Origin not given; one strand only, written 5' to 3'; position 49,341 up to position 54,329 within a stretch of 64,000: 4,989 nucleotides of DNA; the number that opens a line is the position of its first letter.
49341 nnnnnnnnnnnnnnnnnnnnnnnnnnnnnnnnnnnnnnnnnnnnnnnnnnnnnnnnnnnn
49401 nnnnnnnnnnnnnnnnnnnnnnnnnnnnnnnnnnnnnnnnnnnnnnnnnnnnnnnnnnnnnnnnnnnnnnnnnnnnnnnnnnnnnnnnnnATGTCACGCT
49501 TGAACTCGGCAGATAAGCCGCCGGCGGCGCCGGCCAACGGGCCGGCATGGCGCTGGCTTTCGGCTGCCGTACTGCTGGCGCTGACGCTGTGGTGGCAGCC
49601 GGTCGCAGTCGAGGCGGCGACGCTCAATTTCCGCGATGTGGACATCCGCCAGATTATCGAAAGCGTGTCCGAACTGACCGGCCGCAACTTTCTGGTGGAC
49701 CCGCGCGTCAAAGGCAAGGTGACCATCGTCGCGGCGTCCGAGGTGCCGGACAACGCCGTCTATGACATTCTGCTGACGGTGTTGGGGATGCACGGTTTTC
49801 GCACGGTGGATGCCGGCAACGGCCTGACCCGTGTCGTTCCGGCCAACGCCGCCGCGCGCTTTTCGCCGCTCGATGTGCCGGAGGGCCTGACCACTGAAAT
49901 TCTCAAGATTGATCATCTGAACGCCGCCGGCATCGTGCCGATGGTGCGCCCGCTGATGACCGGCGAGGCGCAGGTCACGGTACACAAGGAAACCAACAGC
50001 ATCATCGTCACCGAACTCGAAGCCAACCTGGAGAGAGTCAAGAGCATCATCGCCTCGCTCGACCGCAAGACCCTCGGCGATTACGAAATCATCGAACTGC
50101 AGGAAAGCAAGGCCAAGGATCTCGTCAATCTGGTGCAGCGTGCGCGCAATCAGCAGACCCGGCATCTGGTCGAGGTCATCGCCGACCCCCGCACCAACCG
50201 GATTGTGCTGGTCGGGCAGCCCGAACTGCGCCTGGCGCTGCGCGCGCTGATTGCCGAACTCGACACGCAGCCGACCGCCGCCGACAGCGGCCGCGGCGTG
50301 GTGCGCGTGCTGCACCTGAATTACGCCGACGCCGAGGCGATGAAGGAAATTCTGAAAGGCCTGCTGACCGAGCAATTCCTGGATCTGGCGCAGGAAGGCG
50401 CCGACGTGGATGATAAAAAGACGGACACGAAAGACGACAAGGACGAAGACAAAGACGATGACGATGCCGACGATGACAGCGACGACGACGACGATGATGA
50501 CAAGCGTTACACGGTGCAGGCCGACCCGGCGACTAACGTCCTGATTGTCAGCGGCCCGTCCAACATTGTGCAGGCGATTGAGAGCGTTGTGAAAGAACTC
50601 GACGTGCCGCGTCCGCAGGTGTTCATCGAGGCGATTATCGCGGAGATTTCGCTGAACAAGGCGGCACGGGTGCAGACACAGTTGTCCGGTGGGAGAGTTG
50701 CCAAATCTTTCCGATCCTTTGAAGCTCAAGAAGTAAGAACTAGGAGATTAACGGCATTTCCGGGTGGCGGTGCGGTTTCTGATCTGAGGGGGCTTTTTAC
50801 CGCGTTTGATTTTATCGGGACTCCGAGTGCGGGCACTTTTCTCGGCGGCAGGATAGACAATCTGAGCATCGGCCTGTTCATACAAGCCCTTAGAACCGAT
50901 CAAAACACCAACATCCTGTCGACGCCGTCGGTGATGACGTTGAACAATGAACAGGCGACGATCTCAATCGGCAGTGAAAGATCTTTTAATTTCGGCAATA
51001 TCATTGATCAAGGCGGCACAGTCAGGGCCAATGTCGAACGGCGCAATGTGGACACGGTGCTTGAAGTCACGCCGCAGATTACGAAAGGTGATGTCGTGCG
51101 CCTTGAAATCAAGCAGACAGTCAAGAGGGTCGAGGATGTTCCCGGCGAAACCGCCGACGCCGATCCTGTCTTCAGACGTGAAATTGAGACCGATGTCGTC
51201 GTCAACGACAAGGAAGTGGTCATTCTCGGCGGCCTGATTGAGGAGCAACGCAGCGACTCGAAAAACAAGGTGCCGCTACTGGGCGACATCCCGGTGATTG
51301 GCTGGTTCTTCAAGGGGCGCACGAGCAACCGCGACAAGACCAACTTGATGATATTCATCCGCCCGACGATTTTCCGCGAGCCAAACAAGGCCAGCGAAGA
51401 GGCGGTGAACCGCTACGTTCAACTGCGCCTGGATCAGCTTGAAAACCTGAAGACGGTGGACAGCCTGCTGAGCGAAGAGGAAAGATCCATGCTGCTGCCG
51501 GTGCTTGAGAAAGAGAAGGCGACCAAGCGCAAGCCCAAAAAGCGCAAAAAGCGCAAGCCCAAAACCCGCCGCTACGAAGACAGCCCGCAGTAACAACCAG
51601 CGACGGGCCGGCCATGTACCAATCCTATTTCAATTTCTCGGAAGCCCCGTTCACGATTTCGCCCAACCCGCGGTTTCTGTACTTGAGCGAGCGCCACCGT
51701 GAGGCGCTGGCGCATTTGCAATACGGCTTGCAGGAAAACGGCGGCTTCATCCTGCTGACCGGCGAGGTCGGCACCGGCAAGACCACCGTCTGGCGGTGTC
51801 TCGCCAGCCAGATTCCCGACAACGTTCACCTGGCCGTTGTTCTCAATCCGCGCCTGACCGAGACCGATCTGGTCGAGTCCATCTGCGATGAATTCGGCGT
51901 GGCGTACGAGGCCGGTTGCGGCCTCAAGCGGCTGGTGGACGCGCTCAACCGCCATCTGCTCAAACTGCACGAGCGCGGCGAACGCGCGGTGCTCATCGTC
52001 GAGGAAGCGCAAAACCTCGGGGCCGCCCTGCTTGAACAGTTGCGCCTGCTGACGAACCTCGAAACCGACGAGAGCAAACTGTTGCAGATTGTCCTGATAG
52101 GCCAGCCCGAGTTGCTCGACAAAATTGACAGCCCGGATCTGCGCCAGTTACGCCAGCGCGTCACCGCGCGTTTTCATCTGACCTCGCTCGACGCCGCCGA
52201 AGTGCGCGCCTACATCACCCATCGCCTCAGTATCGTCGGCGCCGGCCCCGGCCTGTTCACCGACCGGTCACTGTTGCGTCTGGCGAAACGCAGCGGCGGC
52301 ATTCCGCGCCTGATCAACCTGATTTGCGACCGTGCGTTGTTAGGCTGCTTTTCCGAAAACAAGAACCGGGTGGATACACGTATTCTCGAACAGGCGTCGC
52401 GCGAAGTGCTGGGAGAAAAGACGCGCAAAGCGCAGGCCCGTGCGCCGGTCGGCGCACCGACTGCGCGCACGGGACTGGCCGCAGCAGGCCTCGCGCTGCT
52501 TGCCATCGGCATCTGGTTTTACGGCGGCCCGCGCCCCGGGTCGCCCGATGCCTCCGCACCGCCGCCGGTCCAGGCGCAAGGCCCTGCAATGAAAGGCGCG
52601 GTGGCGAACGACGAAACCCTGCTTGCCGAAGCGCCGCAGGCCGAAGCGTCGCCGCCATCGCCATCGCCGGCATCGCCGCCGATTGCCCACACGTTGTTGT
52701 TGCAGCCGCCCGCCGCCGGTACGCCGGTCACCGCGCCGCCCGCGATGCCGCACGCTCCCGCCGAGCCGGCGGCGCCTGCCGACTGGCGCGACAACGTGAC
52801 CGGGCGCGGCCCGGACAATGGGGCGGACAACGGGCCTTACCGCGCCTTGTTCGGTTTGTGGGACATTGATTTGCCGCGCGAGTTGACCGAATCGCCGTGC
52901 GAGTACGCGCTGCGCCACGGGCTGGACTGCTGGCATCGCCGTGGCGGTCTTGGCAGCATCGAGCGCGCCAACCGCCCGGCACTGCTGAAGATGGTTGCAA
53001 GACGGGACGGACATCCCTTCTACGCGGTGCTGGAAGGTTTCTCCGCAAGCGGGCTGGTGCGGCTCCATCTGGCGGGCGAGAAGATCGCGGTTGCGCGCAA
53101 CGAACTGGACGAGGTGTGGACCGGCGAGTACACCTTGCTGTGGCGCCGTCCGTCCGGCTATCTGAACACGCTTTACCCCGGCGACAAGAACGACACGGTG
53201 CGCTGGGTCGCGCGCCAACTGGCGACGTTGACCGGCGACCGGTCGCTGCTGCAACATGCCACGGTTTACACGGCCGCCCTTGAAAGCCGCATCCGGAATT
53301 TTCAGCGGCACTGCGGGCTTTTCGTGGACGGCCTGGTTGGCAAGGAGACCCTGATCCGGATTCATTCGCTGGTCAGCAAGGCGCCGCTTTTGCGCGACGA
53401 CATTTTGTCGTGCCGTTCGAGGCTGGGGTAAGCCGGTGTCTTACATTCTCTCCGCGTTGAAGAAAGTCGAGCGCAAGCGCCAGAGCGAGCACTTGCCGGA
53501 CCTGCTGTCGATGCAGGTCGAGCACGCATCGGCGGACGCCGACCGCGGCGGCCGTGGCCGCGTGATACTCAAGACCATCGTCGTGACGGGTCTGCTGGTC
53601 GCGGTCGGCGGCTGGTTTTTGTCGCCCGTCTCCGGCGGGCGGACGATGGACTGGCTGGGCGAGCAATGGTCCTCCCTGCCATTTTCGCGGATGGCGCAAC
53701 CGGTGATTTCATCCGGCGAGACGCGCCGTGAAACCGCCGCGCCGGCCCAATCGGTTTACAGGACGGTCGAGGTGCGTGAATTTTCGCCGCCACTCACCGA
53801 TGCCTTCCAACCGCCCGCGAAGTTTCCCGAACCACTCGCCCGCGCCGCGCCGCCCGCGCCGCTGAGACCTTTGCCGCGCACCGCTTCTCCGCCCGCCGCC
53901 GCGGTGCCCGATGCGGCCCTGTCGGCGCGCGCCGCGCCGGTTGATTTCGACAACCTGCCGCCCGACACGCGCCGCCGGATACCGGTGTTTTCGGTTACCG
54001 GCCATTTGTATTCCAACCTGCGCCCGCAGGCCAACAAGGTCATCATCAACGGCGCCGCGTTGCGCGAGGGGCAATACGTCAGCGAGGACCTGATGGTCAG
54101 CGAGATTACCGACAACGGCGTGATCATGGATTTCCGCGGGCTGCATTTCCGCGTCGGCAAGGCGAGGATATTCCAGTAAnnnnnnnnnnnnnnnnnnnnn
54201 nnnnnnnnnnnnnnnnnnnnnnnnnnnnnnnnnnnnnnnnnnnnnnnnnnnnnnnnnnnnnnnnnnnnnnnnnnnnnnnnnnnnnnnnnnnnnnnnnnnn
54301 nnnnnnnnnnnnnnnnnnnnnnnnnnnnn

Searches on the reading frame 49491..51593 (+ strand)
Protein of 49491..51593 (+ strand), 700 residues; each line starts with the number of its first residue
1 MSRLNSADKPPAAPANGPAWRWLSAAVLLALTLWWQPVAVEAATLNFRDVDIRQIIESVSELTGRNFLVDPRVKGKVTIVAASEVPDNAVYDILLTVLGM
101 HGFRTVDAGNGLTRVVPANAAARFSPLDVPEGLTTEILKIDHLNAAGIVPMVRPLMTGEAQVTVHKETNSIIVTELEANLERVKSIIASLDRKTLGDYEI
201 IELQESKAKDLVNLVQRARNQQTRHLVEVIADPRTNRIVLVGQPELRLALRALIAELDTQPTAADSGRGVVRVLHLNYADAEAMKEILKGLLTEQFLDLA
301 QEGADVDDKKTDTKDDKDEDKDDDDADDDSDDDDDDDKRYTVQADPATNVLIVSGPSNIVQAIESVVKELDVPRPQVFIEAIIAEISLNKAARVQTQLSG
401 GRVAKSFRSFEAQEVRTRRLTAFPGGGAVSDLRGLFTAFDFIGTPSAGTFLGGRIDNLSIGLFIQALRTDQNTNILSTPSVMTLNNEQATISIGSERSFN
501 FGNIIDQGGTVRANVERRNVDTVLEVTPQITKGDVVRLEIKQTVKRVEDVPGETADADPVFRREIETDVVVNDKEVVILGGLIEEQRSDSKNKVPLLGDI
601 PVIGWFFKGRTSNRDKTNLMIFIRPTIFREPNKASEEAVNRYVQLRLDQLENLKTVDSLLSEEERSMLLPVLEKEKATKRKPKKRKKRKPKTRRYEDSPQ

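Call 19: search_protein_families(library=pfam, proteins=[window:49491-51593:+], max_evalue=0.0001)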
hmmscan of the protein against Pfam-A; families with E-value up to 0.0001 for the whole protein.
window:49491-51593:+ (700 aa): 3 families
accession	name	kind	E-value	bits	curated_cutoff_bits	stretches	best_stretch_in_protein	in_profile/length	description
PF00263.26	Secretin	-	1.7e-46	158.4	27.5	1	466-628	1-168/169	Bacterial type II and III secretion system protein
PF03958.22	Secretin_N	-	3.2e-39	133.4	28.2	3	271-376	1-69/69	Bacterial type II/III secretion system short domain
PF21305.2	type_II_gspD_N0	-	3.6e-26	91.2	27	1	45-115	1-71/71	GspD-like, N0 domain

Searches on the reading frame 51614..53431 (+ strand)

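Call 19: search_protein_families(library=pfam, proteins=[window:51614-53431:+], max_evalue=0.0001)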
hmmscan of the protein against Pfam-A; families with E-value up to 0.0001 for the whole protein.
window:51614-53431:+ (605 aa): 5 families
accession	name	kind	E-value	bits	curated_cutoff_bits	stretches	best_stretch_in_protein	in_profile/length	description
PF13401.12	AAA_22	-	4.1e-27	95.5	27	1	42-170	4-129/130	AAA domain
PF13191.12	AAA_16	-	1.5e-11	45.5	32.6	1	23-156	3-164/167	AAA ATPase domain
PF01471.23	PG_binding_1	-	2.8e-06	27.8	23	1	527-580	3-54/57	Putative peptidoglycan binding domain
PF07728.20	AAA_5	-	1.8e-05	25.2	22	1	46-143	2-86/139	AAA domain (dynein-related subfamily)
PF00004.35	AAA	-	2.6e-05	25.1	21.2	1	46-183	1-125/131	ATPase family associated with various cellular activities (AAA)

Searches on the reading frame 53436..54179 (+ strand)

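Call 19: search_protein_families(library=pfam, proteins=[window:53436-54179:+], max_evalue=0.0001)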
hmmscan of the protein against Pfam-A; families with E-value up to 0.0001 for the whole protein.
window:53436-54179:+ (247 aa): 1 family
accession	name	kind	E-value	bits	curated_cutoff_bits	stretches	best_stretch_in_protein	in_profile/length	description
PF16537.11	T2SSB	-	4.3e-11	42.8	28.4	1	182-240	1-58/60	Type II secretion system protein B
